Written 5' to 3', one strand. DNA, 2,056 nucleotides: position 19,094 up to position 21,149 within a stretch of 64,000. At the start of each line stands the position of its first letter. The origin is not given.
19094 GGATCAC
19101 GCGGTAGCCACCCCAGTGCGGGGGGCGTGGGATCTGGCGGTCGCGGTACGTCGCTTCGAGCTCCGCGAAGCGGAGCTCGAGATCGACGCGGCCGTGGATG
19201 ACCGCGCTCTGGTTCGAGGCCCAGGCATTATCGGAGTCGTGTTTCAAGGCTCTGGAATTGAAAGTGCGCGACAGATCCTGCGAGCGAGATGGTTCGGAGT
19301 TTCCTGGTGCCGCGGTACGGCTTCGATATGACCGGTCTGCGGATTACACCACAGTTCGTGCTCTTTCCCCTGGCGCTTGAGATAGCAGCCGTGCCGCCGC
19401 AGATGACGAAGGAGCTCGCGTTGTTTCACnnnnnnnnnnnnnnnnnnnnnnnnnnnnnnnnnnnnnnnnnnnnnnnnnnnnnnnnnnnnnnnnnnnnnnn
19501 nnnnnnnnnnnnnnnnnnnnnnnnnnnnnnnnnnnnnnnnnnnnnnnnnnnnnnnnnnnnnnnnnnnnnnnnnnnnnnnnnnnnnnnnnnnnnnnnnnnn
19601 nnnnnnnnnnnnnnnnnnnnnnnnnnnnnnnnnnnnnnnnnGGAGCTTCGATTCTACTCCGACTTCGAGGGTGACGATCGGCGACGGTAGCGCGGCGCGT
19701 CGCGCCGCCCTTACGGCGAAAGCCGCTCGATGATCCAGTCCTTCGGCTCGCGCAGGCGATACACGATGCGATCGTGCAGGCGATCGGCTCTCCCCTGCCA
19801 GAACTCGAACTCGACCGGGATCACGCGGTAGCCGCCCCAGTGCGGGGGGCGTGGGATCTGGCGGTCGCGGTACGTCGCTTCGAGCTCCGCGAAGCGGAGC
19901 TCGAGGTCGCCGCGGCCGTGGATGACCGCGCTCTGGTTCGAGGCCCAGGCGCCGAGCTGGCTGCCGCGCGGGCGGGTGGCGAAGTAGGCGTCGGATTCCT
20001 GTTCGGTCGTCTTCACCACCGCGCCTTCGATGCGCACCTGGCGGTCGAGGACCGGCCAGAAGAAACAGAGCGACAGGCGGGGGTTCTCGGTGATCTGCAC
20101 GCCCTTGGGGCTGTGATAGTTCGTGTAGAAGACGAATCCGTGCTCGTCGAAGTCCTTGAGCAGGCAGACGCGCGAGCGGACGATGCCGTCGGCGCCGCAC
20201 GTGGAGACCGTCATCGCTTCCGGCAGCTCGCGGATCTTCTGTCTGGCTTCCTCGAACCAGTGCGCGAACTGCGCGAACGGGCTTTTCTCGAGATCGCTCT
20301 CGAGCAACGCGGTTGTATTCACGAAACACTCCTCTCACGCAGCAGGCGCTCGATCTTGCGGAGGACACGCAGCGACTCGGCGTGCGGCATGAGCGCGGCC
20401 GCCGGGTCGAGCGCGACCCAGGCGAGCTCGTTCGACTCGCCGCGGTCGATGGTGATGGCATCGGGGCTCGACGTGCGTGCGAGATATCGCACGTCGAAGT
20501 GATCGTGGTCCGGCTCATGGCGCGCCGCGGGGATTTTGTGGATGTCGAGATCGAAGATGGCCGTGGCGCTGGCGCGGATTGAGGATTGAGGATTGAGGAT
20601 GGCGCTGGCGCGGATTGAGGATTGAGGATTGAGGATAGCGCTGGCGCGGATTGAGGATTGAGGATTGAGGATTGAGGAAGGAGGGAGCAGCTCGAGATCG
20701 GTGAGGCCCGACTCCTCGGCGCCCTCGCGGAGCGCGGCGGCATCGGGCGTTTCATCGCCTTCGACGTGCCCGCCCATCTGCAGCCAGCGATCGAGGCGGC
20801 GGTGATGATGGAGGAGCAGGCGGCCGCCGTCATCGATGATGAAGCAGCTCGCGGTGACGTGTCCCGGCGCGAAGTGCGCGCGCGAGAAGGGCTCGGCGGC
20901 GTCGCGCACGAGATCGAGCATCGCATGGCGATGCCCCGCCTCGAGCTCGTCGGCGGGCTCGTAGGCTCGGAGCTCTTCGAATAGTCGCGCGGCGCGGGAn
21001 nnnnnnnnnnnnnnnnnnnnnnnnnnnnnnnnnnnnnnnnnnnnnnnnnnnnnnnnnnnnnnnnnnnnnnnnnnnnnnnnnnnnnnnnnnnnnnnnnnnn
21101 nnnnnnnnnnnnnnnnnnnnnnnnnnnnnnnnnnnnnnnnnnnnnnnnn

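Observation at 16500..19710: Small lower-GC accessory islet adjacent to pdxH with two type II TA pairs and a HEPN-like protein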

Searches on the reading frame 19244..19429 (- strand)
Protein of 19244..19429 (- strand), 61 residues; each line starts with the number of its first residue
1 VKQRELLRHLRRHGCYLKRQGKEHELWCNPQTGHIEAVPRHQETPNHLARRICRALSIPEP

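Call 5: search_protein_families(library=pfam, proteins=[window:19244-19429:-], max_evalue=0.01)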
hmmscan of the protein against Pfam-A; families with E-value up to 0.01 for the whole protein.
window:19244-19429:- (61 aa): 1 family
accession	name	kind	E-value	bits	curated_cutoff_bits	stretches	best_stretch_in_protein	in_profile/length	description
PF07927.17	HicA_toxin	-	3.8e-08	33.8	27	1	4-56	2-56/58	HicA toxin of bacterial toxin-antitoxin,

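Call 14: search_protein_families(library=padloc, proteins=[window:19244-19429:-], max_evalue=1)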
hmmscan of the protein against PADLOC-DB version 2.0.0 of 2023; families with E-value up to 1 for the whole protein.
window:19244-19429:- (61 aa): 0 families

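Call 15: search_protein_families(library=ncbifam, proteins=[window:19244-19429:-], max_evalue=0.1)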
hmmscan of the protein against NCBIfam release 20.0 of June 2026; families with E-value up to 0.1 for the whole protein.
window:19244-19429:- (61 aa): 0 families

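Call 93: search_protein_families(library=phrogs, proteins=[window:19244-19429:-], max_evalue=0.001)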
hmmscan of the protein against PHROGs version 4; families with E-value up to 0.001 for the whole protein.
window:19244-19429:- (61 aa): 1 family
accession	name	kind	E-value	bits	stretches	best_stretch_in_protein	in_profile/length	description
phrog_353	-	moron, auxiliary metabolic gene and host takeover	7.2e-13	49.4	1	1-57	5-64/73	toxin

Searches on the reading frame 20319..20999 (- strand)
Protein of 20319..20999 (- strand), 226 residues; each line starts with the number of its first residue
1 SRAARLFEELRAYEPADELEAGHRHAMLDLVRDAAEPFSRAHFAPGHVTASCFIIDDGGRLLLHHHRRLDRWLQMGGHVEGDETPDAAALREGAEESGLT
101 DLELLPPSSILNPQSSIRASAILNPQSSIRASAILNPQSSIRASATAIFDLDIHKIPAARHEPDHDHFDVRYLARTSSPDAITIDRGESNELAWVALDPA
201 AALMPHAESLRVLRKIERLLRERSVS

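Call 64: search_protein_families(library=pfam, proteins=[window:20319-20999:-], max_evalue=0.01)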
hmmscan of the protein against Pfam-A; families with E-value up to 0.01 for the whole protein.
window:20319-20999:- (226 aa): 1 family
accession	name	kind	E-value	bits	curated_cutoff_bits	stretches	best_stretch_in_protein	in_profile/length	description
PF00293.34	NUDIX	-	3.3e-13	50.2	21.1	1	47-106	3-67/134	NUDIX domain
